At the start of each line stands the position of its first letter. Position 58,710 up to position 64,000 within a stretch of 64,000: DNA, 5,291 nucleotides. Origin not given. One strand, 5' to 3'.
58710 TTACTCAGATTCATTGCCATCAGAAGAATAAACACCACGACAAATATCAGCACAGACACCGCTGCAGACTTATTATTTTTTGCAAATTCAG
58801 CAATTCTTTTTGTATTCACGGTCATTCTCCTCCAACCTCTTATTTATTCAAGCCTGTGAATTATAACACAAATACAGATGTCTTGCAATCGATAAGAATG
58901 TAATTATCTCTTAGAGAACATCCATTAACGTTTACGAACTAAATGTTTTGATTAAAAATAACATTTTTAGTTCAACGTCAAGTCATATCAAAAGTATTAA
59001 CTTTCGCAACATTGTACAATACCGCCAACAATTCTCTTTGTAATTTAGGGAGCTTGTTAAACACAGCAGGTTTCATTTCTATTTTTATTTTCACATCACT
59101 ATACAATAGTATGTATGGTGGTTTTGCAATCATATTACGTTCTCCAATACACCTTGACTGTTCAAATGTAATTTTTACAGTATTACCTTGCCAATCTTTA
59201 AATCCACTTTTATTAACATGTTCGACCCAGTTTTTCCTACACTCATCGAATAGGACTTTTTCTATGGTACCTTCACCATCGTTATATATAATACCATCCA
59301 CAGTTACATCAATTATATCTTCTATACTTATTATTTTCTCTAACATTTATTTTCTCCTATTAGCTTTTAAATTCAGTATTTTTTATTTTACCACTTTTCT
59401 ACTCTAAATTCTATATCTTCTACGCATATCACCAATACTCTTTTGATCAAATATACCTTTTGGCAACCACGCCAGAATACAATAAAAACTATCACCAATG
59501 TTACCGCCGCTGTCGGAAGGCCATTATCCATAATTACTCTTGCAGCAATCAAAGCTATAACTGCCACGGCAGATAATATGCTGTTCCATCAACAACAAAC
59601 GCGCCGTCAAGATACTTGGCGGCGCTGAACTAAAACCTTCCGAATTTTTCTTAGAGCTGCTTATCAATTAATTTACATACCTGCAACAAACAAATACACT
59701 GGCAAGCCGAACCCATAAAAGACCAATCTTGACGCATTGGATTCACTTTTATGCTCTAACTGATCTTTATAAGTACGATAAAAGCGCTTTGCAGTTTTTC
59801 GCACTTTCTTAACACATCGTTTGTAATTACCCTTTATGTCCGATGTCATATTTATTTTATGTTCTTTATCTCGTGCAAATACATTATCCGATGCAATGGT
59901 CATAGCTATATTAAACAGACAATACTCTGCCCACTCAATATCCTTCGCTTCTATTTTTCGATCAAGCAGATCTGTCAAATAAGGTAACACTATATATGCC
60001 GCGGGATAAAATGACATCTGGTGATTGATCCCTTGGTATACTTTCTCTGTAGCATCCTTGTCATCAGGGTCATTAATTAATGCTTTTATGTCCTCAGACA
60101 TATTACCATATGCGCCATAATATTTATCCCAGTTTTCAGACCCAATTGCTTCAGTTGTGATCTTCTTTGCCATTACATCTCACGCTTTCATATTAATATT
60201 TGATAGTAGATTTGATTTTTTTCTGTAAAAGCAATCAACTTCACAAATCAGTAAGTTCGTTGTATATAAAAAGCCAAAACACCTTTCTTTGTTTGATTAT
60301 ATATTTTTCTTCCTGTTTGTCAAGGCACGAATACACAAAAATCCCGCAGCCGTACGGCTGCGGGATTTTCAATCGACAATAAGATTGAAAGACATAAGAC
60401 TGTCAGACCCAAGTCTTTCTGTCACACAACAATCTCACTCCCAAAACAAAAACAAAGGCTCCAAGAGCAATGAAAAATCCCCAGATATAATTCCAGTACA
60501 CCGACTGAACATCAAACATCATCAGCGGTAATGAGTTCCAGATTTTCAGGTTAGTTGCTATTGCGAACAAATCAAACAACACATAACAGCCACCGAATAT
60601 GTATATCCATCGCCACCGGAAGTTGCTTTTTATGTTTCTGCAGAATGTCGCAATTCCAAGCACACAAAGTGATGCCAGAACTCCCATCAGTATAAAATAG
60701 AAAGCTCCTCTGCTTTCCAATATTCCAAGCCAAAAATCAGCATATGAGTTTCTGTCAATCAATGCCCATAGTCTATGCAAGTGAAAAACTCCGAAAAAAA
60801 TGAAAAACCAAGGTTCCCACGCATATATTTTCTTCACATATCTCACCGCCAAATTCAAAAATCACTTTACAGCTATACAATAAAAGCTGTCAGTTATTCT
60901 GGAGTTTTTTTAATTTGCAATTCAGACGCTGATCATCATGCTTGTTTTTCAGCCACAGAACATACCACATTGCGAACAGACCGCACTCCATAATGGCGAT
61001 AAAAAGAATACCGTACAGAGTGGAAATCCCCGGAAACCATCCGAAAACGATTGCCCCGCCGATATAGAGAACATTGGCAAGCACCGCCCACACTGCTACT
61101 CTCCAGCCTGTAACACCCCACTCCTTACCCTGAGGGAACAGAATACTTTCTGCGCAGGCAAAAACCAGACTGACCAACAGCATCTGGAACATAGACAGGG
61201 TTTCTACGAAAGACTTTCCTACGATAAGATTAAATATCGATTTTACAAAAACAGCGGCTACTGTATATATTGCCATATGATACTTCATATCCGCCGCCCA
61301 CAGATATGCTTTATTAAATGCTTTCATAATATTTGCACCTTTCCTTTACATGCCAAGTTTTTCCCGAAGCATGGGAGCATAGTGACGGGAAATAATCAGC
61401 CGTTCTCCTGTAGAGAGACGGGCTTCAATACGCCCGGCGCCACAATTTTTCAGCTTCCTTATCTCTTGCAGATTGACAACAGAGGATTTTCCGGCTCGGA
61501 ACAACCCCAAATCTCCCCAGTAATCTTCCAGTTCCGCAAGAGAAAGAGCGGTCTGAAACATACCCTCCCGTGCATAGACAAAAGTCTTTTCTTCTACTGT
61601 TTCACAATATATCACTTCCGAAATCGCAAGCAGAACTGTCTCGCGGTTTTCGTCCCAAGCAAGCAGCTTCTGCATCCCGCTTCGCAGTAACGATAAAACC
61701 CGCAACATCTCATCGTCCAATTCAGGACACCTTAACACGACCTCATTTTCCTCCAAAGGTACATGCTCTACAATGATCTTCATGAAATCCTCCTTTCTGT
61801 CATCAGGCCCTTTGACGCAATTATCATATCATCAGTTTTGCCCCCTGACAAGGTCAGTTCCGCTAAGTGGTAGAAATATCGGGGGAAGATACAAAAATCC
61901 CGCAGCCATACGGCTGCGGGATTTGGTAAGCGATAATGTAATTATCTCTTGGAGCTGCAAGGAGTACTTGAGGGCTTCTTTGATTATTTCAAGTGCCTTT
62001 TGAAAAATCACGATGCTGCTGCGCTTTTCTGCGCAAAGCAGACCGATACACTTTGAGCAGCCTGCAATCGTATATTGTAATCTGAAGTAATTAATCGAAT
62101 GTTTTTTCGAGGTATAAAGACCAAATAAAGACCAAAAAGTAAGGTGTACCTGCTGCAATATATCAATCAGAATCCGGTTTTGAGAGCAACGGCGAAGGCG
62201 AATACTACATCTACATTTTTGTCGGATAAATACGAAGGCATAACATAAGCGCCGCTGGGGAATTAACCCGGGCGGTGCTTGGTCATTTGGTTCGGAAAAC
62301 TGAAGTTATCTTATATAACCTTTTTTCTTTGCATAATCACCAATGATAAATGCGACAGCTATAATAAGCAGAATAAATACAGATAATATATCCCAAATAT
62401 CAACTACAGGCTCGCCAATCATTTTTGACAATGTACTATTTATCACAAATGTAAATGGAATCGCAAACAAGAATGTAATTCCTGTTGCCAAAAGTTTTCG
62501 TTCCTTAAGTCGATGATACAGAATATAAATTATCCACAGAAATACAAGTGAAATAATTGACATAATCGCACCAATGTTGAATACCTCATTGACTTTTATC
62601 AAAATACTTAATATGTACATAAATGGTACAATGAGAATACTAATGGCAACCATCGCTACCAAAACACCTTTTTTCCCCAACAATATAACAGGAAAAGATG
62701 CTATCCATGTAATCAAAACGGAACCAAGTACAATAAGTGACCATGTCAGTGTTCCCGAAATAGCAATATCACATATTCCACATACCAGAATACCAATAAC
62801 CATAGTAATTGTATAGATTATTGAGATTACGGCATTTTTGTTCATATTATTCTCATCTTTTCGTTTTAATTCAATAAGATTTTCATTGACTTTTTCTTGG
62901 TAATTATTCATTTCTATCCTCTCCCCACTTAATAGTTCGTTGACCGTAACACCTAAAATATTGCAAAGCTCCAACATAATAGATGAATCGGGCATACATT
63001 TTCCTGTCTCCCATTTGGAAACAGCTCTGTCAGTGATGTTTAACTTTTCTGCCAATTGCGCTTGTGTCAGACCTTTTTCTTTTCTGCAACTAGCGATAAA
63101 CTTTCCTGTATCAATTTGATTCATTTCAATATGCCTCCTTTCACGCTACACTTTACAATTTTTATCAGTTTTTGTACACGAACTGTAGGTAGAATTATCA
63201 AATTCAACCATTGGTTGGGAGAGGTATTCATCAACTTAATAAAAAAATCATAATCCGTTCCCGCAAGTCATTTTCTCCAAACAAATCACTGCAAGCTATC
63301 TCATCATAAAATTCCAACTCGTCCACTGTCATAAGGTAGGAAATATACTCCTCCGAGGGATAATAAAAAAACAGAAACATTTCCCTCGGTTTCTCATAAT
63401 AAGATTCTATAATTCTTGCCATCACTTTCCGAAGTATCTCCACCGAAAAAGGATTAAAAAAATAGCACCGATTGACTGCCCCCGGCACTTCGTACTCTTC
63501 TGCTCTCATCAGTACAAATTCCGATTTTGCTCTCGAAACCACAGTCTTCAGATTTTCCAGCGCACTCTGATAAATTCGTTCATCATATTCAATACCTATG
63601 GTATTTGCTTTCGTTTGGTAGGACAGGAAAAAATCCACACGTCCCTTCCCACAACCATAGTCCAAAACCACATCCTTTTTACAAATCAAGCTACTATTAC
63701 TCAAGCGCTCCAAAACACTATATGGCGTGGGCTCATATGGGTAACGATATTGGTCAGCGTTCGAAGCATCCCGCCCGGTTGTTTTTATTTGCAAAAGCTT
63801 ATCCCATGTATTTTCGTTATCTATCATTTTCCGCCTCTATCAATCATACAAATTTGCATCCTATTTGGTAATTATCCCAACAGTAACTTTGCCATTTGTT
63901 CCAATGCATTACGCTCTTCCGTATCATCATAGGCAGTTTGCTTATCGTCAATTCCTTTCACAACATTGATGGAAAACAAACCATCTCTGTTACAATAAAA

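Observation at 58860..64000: Low-GC mosaic of small gene cassettes bounded by a duplicated 31-33-nt hairpin and a 16-bp core repeat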

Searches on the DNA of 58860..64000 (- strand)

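Call 62: search_dna_similar(query=window:58860-64000:-, collection=plasmids, mode=distant, max_rows=10)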
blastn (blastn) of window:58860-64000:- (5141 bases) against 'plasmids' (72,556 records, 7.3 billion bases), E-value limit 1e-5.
No match.

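Call 63: search_dna_similar(query=window:58860-64000:-, collection=phages, mode=distant, max_rows=10)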
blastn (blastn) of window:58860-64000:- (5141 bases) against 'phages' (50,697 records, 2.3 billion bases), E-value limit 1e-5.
No match.

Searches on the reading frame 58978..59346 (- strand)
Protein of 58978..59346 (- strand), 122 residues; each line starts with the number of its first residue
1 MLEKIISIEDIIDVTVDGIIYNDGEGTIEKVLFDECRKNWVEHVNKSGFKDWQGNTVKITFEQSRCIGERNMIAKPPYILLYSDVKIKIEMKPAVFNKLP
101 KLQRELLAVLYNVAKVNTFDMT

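Call 10: search_protein_families(library=pfam, proteins=[window:58978-59346:-], max_evalue=0.01)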
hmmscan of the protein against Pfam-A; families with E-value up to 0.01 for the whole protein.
window:58978-59346:- (122 aa): 0 families

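Call 11: search_protein_families(library=ncbifam, proteins=[window:58978-59346:-], max_evalue=0.01)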
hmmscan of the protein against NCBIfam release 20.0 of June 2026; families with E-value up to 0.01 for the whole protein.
window:58978-59346:- (122 aa): 0 families

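Call 45: search_protein_families(library=pfam, proteins=[window:58978-59346:-], max_evalue=10)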
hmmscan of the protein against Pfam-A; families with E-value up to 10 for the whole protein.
window:58978-59346:- (122 aa): 1 family
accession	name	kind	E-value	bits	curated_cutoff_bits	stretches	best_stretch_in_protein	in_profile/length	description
PF05883.17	Baculo_RING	-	0.065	13.6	26.7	1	3-50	28-76/139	Baculovirus U-box/Ring-like domain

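Call 46: search_protein_families(library=padloc, proteins=[window:58978-59346:-], max_evalue=0.01)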
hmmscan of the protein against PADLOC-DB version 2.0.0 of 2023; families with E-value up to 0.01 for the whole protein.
window:58978-59346:- (122 aa): 0 families

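Call 85: search_protein_families(library=phrogs, proteins=[window:58978-59346:-], max_evalue=0.001)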
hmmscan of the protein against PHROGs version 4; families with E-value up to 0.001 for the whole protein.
window:58978-59346:- (122 aa): 0 families

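Call 87: search_dna_similar(query=window:58978-59346:-, collection=plasmids, mode=protein, max_evalue=0.001, max_rows=8)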
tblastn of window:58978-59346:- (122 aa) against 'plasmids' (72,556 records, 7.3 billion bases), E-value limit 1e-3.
No match.

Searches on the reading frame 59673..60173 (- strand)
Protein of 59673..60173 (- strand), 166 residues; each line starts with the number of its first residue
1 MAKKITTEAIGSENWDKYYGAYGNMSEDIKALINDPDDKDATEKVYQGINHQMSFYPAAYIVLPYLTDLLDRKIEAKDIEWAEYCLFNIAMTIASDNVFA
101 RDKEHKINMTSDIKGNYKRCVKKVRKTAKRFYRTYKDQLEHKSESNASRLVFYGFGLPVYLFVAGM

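Call 10: search_protein_families(library=pfam, proteins=[window:59673-60173:-], max_evalue=0.01)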
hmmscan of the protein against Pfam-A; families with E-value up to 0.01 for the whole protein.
window:59673-60173:- (166 aa): 0 families

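Call 11: search_protein_families(library=ncbifam, proteins=[window:59673-60173:-], max_evalue=0.01)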
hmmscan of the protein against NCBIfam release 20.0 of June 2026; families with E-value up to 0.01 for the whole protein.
window:59673-60173:- (166 aa): 0 families

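Call 45: search_protein_families(library=pfam, proteins=[window:59673-60173:-], max_evalue=10)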
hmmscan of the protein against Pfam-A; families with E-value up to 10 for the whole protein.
window:59673-60173:- (166 aa): 1 family
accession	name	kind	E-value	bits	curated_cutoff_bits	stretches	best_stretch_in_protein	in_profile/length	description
PF12357.13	PLD_C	-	0.029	14.7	27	1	119-138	11-30/72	Phospholipase D C terminal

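Call 46: search_protein_families(library=padloc, proteins=[window:59673-60173:-], max_evalue=0.01)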
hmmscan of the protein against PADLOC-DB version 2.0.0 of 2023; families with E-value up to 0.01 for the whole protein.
window:59673-60173:- (166 aa): 0 families

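Call 85: search_protein_families(library=phrogs, proteins=[window:59673-60173:-], max_evalue=0.001)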
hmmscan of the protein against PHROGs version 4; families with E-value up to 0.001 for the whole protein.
window:59673-60173:- (166 aa): 0 families

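Call 86: search_dna_similar(query=window:59673-60173:-, collection=plasmids, mode=protein, max_evalue=0.001, max_rows=8)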
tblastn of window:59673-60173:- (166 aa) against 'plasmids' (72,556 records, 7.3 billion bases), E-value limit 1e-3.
No match.

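Call 88: search_solved_structures(query=window:59673-60173:-, max_evalue=1)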
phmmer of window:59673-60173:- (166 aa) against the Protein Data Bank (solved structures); distinct sequences matched with E-value up to 1: 1.
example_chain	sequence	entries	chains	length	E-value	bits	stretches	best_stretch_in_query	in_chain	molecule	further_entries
9f3p_A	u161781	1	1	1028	0.84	12.7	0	88-136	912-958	Interferon-induced helicase C domain-containing protein 1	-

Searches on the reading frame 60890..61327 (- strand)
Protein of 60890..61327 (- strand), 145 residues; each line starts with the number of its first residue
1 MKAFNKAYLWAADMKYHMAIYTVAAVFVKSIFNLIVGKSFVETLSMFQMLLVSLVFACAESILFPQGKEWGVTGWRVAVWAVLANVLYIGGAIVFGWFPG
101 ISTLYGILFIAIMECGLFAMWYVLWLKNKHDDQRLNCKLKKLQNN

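Call 10: search_protein_families(library=pfam, proteins=[window:60890-61327:-], max_evalue=0.01)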
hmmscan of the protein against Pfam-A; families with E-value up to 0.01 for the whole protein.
window:60890-61327:- (145 aa): 0 families

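Call 11: search_protein_families(library=ncbifam, proteins=[window:60890-61327:-], max_evalue=0.01)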
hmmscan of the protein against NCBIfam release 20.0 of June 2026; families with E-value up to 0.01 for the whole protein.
window:60890-61327:- (145 aa): 0 families

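Call 45: search_protein_families(library=pfam, proteins=[window:60890-61327:-], max_evalue=10)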
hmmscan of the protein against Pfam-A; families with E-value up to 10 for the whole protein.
window:60890-61327:- (145 aa): 1 family
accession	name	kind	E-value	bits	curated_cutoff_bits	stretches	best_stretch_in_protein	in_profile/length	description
PF17873.7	Rep_1B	-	0.27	11.6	25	1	81-100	26-45/53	Replicase polyprotein 1ab regulatory domain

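Call 46: search_protein_families(library=padloc, proteins=[window:60890-61327:-], max_evalue=0.01)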
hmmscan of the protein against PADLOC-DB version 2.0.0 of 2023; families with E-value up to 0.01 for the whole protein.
window:60890-61327:- (145 aa): 0 families

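Call 47: find_homologous_proteins(query=window:60890-61327:-, max_evalue=0.00001)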
Query window:60890-61327:- (145 aa): 21 proteins with E <= 0.00001 among 31 candidates.
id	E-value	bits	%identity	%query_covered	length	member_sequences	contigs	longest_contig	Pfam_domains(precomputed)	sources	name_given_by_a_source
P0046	4.1e-85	302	92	100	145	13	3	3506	-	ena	-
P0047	6.5e-85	301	93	100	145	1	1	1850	-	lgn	-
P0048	1.5e-81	290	92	100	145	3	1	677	-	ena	-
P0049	2.8e-67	244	75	100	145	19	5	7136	-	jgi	-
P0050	4.8e-65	236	73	100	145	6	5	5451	-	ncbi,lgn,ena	-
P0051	5.2e-63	230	72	100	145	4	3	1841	-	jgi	-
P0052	8.1e-63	229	72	100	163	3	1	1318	-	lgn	-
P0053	5.0e-61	223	73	100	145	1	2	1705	-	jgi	-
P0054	1.3e-60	222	71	100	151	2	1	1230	-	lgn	-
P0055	6.2e-60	220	70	100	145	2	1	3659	-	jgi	-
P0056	7.4e-60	220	70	100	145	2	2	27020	-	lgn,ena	-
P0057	1.9e-59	218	93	77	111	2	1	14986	-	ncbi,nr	ncbi:MAG: hypothetical protein J6L81_08245, partial [Clostridia bacterium]|nr:hypothetical protein [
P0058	1.4e-58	215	68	100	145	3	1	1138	-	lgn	-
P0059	9.1e-54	200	63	100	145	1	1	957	-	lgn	-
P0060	1.5e-51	193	56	100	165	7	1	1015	-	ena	-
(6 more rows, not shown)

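Call 48: find_encoding_contigs(protein=P0056, flank=10000, max_places=3)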
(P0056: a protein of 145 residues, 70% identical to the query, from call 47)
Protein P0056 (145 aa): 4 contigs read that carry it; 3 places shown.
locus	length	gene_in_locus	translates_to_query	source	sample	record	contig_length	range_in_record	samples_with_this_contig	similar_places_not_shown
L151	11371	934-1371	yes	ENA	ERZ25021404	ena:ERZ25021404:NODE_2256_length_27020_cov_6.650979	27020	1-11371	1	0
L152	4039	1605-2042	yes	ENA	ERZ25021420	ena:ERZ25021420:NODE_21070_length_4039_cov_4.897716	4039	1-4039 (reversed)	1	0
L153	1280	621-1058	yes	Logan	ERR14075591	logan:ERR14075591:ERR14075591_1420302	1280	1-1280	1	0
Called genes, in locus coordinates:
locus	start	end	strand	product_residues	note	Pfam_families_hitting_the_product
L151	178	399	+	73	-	-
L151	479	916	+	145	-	PF04397:LytTR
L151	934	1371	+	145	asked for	-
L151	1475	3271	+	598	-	PF08240:ADH_N, PF00107:ADH_zinc_N (faint), PF13602:ADH_zinc_N_2 (weak)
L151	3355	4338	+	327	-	-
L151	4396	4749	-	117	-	PF04237:YjbR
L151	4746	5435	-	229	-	PF00881:Nitroreductase (faint), PF14512:TM1586_NiRdase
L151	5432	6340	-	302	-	-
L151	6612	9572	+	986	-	PF25164:CoiA_N (weak), PF06054:CoiA_nuc (weak), PF00580:UvrD-helicase, PF01443:Viral_helicase1 (faint), PF13245:AAA_19, PF13361:UvrD_C, PF13538:UvrD_C_2 (faint)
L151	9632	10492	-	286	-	PF01026:TatD_DNase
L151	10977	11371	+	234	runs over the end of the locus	-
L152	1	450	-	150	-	?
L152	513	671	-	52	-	PF00301:Rubredoxin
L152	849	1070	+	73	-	-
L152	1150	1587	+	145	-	PF04397:LytTR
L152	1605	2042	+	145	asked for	-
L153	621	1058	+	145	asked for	-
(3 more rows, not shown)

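Call 49: find_encoding_contigs(protein=P0049, flank=10000, max_places=5)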
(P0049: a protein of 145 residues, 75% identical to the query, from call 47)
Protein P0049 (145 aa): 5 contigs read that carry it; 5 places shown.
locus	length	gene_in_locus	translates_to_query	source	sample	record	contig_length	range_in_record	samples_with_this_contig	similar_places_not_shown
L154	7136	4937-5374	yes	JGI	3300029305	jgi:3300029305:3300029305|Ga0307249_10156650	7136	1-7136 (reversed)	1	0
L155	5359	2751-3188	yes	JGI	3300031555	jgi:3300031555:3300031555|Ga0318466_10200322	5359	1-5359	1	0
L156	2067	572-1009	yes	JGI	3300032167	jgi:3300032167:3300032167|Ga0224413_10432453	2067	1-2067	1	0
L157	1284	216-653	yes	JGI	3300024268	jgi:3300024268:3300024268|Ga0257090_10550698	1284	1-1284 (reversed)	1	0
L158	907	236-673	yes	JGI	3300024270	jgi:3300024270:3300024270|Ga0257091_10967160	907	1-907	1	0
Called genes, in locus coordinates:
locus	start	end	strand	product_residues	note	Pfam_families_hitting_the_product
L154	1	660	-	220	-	?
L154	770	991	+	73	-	-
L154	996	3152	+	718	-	PF08937:ThsB_TIR (weak), PF13676:TIR_2, PF01582:TIR (faint), PF13676:TIR_2, PF08937:ThsB_TIR (weak), PF13676:TIR_2, PF08238:Sel1 (faint)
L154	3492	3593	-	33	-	-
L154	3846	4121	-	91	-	-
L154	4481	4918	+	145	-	PF04397:LytTR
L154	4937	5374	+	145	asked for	-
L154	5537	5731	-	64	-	PF01881:Cas_Cas6_C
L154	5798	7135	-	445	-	?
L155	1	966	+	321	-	?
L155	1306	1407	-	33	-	-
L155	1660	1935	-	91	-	-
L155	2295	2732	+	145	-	PF04397:LytTR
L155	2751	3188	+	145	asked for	-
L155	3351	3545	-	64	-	PF01881:Cas_Cas6_C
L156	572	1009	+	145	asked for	-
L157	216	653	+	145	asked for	-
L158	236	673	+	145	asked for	-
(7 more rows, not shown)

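Call 50: find_encoding_contigs(protein=P0050, flank=10000, max_places=5)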
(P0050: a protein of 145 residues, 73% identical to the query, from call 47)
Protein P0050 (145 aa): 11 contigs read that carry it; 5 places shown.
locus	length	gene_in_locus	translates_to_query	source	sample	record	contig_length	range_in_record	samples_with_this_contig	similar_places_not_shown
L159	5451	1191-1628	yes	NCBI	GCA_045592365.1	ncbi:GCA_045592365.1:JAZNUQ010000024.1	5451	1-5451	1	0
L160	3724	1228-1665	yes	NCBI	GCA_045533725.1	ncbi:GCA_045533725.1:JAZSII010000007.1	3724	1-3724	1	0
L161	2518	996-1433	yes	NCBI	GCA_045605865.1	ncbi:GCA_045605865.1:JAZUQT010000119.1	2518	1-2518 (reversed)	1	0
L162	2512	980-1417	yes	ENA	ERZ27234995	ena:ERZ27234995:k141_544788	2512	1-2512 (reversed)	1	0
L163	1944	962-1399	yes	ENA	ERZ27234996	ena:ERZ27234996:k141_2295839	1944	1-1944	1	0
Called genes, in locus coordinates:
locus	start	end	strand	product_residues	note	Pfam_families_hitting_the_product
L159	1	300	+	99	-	?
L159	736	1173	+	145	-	PF04397:LytTR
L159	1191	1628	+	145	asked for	-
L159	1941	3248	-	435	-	PF02550:AcetylCoA_hydro, PF13336:AcetylCoA_hyd_C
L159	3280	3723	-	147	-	PF00575:S1, PF21543:CvfB_2nd (faint), PF23459:S1_RRP5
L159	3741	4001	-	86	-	PF04977:DivIC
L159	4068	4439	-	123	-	PF09578:Spore_YabQ (weak)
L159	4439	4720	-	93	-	PF07873:YabP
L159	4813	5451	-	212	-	?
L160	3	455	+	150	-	?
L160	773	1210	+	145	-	PF04397:LytTR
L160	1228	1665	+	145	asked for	-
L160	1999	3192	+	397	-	PF01548:DEDD_Tnp_IS110, PF02371:Transposase_20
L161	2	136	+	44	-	?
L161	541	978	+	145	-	PF04397:LytTR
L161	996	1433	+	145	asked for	-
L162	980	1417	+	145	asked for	-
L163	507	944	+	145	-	PF04397:LytTR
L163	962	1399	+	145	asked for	-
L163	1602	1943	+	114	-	?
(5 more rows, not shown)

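Call 85: search_protein_families(library=phrogs, proteins=[window:60890-61327:-], max_evalue=0.001)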
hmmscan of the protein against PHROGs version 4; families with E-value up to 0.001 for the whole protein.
window:60890-61327:- (145 aa): 0 families
